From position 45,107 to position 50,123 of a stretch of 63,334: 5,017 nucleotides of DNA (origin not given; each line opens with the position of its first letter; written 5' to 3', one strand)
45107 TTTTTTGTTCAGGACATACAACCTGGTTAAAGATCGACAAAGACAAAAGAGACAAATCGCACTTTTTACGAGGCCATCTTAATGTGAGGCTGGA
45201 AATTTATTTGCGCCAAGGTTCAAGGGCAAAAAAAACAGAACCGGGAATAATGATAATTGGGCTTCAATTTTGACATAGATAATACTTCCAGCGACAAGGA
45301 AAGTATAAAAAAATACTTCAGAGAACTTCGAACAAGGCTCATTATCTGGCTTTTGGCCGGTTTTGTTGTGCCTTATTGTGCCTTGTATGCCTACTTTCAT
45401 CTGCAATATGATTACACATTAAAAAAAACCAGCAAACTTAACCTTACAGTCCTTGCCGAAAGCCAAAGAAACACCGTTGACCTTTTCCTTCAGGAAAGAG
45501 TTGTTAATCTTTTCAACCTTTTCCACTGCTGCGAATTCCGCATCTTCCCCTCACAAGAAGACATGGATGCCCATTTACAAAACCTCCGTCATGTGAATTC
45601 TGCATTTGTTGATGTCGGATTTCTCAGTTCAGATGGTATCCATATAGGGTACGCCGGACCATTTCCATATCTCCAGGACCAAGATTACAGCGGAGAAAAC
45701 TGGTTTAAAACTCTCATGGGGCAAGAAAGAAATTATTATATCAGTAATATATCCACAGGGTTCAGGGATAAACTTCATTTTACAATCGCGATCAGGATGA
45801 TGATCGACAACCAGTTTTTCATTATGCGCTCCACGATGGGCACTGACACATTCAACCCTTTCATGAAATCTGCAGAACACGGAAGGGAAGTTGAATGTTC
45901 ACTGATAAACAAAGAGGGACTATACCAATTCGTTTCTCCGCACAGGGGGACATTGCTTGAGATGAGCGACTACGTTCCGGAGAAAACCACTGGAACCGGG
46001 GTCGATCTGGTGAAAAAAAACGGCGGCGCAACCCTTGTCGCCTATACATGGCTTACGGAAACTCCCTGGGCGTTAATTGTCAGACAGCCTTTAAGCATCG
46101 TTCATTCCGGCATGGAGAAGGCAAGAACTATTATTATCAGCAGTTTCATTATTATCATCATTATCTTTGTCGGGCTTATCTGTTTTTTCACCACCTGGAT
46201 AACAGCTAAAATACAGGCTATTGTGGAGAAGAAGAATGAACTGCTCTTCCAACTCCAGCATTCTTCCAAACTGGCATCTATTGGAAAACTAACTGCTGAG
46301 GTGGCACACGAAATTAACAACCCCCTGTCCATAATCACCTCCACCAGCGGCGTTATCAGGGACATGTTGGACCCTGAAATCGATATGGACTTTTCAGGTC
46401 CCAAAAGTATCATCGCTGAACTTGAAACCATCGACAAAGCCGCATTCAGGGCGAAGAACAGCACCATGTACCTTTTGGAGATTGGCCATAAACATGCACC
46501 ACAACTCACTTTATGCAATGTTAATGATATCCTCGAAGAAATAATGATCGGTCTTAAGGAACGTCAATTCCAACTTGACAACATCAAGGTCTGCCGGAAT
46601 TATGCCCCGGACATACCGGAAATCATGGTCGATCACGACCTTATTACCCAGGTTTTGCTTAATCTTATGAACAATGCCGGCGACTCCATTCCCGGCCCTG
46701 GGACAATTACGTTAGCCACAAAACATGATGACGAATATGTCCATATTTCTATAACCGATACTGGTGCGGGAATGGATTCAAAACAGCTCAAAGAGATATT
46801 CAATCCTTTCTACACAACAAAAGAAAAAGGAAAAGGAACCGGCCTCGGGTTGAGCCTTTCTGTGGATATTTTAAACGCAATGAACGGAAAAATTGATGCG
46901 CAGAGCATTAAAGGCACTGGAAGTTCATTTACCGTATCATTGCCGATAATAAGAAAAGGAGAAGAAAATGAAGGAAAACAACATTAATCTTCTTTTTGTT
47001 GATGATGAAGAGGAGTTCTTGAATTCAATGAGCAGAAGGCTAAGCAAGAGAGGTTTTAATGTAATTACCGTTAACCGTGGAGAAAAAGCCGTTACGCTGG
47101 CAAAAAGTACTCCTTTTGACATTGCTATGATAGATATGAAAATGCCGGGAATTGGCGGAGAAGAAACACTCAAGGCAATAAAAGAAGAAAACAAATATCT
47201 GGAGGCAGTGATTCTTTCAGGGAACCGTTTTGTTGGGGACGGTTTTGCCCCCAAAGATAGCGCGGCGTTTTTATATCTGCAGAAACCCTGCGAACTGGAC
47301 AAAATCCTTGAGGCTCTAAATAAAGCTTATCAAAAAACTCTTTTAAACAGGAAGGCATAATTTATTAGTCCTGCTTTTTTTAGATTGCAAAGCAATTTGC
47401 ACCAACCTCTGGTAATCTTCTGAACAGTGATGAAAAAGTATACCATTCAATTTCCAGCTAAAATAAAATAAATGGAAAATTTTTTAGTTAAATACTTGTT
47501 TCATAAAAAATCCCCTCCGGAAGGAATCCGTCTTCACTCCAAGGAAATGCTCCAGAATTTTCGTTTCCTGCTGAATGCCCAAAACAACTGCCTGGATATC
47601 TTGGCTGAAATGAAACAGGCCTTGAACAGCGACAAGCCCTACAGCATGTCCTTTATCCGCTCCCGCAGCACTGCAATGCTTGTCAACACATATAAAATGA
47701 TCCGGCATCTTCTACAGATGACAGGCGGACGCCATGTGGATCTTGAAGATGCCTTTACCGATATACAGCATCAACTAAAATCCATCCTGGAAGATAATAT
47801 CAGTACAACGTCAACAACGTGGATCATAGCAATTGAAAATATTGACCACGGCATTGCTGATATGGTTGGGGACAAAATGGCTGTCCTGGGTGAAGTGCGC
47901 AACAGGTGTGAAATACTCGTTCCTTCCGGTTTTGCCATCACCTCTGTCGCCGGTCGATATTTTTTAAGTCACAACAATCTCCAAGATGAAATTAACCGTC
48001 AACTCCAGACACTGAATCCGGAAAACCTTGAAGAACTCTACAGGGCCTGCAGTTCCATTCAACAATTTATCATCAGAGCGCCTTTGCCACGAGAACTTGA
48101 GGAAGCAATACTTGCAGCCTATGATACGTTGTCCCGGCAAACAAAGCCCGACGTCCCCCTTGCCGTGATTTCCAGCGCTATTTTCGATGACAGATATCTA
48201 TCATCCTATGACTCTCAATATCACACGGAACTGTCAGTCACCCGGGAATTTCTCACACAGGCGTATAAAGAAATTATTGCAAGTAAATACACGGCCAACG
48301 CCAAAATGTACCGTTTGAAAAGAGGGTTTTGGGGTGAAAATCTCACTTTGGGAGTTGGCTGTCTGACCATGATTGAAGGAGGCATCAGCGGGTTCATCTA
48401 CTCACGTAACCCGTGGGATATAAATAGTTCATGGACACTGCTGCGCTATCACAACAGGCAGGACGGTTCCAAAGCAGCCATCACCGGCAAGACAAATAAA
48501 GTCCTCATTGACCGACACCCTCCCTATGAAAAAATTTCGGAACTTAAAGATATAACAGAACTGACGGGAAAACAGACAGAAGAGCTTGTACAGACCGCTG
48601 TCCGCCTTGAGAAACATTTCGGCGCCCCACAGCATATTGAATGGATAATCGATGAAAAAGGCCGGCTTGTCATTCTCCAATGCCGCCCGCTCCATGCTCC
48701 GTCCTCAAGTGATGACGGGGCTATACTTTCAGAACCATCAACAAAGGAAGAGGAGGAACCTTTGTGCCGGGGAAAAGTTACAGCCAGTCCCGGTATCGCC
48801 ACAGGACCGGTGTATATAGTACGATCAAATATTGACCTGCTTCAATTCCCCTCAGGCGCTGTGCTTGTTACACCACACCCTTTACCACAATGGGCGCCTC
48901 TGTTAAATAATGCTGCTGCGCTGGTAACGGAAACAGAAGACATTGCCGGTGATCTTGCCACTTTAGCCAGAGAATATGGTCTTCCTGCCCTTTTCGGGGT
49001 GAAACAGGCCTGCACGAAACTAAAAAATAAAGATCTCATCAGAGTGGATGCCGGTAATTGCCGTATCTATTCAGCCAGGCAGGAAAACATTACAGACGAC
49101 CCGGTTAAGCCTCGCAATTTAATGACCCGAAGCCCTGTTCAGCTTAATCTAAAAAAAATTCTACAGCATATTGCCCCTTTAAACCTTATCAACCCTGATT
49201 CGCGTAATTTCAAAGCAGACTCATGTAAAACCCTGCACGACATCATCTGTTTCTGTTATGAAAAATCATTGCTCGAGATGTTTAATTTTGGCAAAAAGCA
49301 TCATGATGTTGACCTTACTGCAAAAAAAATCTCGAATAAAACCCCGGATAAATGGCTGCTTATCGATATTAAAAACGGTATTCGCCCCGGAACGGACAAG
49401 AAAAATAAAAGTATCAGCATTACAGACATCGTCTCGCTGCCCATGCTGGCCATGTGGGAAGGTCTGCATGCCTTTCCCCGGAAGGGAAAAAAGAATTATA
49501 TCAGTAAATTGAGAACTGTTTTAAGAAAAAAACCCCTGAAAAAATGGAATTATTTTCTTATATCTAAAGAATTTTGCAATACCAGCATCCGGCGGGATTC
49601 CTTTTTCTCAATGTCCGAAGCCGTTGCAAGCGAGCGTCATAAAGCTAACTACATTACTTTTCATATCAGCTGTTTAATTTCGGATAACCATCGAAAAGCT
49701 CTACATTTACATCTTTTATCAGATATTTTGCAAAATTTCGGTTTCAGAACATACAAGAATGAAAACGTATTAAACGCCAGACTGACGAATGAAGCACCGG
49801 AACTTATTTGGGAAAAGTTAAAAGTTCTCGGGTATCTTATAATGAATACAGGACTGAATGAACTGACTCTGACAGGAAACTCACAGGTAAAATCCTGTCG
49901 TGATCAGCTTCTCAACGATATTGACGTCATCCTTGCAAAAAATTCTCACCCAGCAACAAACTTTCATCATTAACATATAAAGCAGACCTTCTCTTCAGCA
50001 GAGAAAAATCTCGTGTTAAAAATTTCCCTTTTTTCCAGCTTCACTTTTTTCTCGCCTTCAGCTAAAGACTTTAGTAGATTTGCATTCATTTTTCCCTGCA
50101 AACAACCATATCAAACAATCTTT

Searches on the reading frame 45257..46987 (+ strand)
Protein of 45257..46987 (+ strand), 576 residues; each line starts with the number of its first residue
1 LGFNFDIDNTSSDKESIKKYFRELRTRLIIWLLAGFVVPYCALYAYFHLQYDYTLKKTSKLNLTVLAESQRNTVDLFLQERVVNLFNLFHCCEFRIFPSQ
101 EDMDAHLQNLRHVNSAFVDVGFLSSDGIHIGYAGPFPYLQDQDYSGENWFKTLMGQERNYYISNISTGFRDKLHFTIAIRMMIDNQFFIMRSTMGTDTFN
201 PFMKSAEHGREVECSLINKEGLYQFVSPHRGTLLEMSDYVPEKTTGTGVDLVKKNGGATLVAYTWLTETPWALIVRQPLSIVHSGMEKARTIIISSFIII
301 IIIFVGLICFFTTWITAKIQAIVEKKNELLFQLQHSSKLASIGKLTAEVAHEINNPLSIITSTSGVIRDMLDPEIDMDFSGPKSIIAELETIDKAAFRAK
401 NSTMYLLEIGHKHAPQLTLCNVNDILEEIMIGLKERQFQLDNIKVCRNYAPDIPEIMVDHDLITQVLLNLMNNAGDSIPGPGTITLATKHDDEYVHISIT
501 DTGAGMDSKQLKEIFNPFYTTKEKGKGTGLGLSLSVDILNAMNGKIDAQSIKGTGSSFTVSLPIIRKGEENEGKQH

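Call 27: search_protein_families(library=ncbifam, proteins=[window:45257-46987:+], max_evalue=0.001)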
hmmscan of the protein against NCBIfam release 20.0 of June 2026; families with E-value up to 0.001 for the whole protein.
window:45257-46987:+ (576 aa): 80 families (the best 25 are shown)
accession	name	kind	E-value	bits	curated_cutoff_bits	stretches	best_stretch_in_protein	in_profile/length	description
NF008468.0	PRK11360.1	equivalog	7.2e-51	173.3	646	1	326-570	380-614/616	two-component system sensor histidine kinase AtoS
NF007688.0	PRK10364.1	equivalog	4.3e-45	154.3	479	1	287-568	191-455/460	two-component system sensor histidine kinase ZraS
NF038348.1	T2SS_HK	subfamily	6.7e-41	140.3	450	2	443-564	453-573/574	histidine kinase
NF046020.1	HisKinCckABruc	equivalog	7.1e-35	120.1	1000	1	326-570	464-713/868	cell cycle histidine kinase CckA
NF010411.0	PRK13837.1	equivalog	6.2e-33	113.8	647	1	323-569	431-680/828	two-component system VirA-like sensor kinase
NF053867.1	SprKinKinDBac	equivalog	8.4e-33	113.6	775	1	264-565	219-498/500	sporulation kinase KinD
NF010076.0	PRK13557.1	subfamily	7.2e-32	110.5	631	1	332-572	153-402/540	histidine kinase famiy protein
NF052574.1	HisKinEspCMyxo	equivalog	4.8e-31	107.7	1200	1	323-567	398-640/785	serine histidine kinase EspC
NF052573.1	HisKinEspAMyxo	equivalog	1e-28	99.9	1400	1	323-570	366-617/755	serine histidine kinase EspA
NF047466.1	hybrid_RR_LvrB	exception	1.1e-27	97.2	500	1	319-565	130-377/377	hybrid histidine kinase/response regulator LvrB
NF046026.1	HisKinCckACaul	equivalog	1.3e-27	96.3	1000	1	325-572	285-540/678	cell cycle histidine kinase CckA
NF041777.1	sens_FixL_Rhizob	equivalog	3.5e-27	95.2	850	1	318-565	238-482/485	sensor protein FixL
NF033092.0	HK_WalK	equivalog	4.8e-27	94.8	725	1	416-564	443-594/594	cell wall metabolism sensor histidine kinase WalK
NF046044.1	PnpS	equivalog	3.1e-26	92.3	400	1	347-563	175-390/390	two-component system histidine kinase PnpS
NF006800.0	PRK09303.1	equivalog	1.5e-25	90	342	1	337-567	146-380/383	histidine kinase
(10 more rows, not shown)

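Call 28: search_protein_families(library=pfam, proteins=[window:45257-46987:+], max_evalue=0.001)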
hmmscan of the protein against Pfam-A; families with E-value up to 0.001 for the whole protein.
window:45257-46987:+ (576 aa): 3 families
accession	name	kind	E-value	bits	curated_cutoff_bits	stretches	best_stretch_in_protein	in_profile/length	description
PF02518.31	HATPase_c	-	3.7e-23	82.5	26.4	1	459-564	2-109/111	Histidine kinase-, DNA gyrase B-, and HSP90-like ATPase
PF02743.24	dCache_1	-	3.4e-08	33.8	45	1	103-275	51-239/240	Cache domain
PF14501.12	HATPase_c_5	-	0.00097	19.5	22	0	463-550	6-90/102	GHKL domain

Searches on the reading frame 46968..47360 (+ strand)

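Call 28: search_protein_families(library=pfam, proteins=[window:46968-47360:+], max_evalue=0.001)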
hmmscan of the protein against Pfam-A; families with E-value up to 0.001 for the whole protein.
window:46968-47360:+ (130 aa): 1 family
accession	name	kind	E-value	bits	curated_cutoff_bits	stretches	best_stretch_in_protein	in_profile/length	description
PF00072.30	Response_reg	-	4.2e-18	66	30.2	1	9-117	2-110/111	Response regulator receiver domain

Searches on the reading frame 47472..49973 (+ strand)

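Call 28: search_protein_families(library=pfam, proteins=[window:47472-49973:+], max_evalue=0.001)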
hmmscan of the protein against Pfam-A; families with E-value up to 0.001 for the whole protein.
window:47472-49973:+ (833 aa): 2 families
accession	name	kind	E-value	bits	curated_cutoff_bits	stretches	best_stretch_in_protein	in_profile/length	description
PF01326.24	PPDK_N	-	2.4e-56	191.8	27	1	130-414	2-316/328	Pyruvate phosphate dikinase, AMP/ATP-binding domain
PF00391.29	PEP-utilizers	-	6.6e-14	51.7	23.1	1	459-528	1-70/72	PEP-utilising enzyme, mobile domain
